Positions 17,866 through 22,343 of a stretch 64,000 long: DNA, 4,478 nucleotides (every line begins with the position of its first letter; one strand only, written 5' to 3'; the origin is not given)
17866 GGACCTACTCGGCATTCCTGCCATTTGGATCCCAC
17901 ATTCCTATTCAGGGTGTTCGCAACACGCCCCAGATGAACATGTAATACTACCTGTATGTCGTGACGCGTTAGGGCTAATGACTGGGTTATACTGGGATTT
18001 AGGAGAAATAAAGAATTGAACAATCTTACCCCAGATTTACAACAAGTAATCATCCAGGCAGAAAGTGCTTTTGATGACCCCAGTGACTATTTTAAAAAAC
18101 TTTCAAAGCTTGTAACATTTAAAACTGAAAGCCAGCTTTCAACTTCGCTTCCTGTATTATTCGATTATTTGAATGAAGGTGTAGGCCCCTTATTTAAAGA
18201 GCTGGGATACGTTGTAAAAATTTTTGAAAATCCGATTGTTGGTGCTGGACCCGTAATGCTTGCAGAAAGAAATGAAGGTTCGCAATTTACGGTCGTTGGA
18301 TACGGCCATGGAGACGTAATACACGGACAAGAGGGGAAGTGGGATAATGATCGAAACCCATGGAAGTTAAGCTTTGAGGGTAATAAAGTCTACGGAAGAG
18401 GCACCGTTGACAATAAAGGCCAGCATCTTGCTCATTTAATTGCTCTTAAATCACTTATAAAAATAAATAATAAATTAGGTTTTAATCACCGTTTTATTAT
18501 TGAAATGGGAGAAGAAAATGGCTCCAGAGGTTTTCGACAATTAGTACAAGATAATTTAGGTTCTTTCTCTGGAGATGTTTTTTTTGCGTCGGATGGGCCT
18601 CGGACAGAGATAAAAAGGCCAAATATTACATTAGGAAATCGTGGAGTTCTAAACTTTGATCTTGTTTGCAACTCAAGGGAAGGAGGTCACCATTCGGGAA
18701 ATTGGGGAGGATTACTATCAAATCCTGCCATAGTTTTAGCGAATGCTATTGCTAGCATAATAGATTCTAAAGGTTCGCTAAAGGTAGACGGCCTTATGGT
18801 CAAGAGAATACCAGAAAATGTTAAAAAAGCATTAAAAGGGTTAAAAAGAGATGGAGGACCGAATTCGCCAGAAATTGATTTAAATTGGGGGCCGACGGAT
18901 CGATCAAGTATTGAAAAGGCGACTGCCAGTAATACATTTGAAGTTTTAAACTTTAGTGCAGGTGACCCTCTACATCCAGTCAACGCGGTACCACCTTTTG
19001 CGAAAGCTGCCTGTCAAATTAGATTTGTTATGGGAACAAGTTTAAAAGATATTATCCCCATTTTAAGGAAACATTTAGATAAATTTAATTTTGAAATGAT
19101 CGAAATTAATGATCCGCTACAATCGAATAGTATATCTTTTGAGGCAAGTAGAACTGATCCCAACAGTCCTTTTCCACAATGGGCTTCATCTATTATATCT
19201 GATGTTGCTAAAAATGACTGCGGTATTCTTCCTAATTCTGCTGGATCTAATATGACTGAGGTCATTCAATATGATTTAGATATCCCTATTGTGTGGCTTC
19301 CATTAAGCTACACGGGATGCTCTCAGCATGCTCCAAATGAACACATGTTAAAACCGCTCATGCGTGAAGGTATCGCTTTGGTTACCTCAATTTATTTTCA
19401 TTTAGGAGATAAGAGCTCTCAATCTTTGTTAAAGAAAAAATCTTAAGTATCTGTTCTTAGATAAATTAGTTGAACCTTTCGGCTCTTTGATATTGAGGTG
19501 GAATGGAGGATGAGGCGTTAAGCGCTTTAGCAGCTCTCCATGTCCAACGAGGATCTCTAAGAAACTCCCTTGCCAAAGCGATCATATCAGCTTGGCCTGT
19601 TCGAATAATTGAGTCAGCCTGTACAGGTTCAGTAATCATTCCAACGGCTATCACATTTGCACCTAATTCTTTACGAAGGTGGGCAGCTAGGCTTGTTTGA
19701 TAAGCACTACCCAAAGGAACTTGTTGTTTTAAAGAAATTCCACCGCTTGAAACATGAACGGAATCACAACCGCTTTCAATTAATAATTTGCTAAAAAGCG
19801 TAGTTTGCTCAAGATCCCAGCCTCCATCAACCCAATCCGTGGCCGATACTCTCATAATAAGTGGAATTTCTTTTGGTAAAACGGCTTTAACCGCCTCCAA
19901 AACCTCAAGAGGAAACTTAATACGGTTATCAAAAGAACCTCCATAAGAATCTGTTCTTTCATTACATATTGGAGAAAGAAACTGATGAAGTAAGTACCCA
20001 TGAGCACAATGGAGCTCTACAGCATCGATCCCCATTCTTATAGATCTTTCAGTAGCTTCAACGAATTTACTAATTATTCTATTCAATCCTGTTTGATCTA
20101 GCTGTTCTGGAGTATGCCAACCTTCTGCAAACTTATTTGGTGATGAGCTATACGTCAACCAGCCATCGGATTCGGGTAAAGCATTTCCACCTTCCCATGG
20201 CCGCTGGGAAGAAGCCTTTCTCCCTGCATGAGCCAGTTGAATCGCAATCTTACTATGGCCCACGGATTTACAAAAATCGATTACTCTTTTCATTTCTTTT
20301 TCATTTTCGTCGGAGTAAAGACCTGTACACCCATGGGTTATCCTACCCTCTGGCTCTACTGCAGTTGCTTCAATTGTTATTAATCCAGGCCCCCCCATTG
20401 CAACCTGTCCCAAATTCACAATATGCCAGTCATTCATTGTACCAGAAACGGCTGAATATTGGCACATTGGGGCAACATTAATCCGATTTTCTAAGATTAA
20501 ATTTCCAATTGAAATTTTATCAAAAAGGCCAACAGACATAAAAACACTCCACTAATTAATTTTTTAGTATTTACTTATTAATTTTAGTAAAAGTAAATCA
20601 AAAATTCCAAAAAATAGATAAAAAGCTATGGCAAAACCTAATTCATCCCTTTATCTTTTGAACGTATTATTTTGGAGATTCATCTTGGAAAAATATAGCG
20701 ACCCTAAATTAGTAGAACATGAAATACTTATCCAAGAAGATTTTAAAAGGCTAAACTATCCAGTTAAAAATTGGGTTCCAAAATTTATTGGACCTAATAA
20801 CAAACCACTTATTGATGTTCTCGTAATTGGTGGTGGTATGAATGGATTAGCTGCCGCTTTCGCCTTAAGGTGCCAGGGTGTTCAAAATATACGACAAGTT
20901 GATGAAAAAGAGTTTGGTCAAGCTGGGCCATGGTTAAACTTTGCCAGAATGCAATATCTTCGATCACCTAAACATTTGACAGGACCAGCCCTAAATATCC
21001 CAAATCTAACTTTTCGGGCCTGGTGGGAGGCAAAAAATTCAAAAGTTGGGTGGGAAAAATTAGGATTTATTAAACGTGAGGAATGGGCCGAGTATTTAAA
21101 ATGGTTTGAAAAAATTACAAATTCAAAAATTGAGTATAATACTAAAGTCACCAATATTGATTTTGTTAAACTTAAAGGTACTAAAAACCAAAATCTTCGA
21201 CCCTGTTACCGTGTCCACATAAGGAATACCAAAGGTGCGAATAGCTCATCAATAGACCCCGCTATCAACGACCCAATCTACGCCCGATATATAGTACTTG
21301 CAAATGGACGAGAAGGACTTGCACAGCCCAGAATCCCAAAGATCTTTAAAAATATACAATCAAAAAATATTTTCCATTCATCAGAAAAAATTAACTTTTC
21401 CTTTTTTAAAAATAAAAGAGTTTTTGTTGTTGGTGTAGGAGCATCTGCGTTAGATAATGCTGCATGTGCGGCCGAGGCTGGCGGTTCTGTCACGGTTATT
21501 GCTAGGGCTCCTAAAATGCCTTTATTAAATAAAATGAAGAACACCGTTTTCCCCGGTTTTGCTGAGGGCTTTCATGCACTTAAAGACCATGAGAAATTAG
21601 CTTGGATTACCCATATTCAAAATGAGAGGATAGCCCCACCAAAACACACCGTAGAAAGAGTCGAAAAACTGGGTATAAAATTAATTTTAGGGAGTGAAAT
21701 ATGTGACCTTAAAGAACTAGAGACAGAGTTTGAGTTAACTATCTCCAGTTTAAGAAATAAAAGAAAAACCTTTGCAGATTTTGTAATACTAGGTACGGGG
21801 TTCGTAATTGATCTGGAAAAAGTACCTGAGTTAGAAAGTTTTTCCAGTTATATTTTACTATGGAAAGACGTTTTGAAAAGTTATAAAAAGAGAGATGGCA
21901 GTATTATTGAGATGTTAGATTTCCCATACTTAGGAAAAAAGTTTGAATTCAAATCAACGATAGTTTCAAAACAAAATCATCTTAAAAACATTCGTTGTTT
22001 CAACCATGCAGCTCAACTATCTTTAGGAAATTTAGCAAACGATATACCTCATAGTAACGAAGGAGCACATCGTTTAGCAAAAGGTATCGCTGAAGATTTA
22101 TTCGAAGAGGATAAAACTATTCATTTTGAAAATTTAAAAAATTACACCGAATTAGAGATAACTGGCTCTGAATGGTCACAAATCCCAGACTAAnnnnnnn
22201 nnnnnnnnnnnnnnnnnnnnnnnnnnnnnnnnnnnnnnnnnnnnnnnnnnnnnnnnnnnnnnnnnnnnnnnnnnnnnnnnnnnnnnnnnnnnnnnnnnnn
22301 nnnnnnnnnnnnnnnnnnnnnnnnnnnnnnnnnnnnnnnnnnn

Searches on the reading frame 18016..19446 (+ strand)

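Call 58: search_protein_families(library=pfam, proteins=[window:18016-19446:+], max_evalue=0.00001)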
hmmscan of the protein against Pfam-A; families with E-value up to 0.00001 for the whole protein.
window:18016-19446:+ (476 aa): 2 families
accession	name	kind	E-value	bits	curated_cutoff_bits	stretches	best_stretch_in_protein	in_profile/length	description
PF01546.33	Peptidase_M20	-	2.2e-16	60.8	24.6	1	96-459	3-203/206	Peptidase family M20/M25/M40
PF07687.19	M20_dimer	-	1.9e-06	28.2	21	1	207-357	2-102/107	Peptidase dimerisation domain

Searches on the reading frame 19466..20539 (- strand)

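Call 58: search_protein_families(library=pfam, proteins=[window:19466-20539:-], max_evalue=0.00001)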
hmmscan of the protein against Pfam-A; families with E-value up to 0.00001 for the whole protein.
window:19466-20539:- (357 aa): 1 family
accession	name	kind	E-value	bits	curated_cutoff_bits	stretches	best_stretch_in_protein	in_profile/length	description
PF00724.26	Oxidored_FMN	-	2.2e-64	218.4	27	1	5-341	2-340/342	NADH:flavin oxidoreductase / NADH oxidase family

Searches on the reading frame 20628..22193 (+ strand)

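Call 3: search_protein_families(library=pfam, proteins=[window:20628-22193:+])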
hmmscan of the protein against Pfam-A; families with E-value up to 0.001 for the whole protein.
window:20628-22193:+ (521 aa): 7 families
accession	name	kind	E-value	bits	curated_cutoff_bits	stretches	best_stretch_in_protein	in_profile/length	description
PF13738.12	Pyr_redox_3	-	1.7e-15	57.5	30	2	216-343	122-246/305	Pyridine nucleotide-disulphide oxidoreductase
PF13434.12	Lys_Orn_oxgnase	-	3.1e-15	56.6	21.3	1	147-392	91-337/339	L-lysine 6-monooxygenase/L-ornithine 5-monooxygenase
PF07992.20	Pyr_redox_2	-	5.8e-14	52.6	26.1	1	63-297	2-177/291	Pyridine nucleotide-disulphide oxidoreductase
PF13454.12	NAD_binding_9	-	5.3e-08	33.4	21.8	1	66-172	2-114/155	FAD-NAD(P)-binding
PF01266.30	DAO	-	3.6e-07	30.5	27.9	1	63-148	1-90/353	FAD dependent oxidoreductase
PF00070.33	Pyr_redox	-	4.8e-05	24.2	22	0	264-297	1-34/82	Pyridine nucleotide-disulphide oxidoreductase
PF00890.30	FAD_binding_2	-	0.0002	21.1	20.4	0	63-86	1-24/414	FAD binding domain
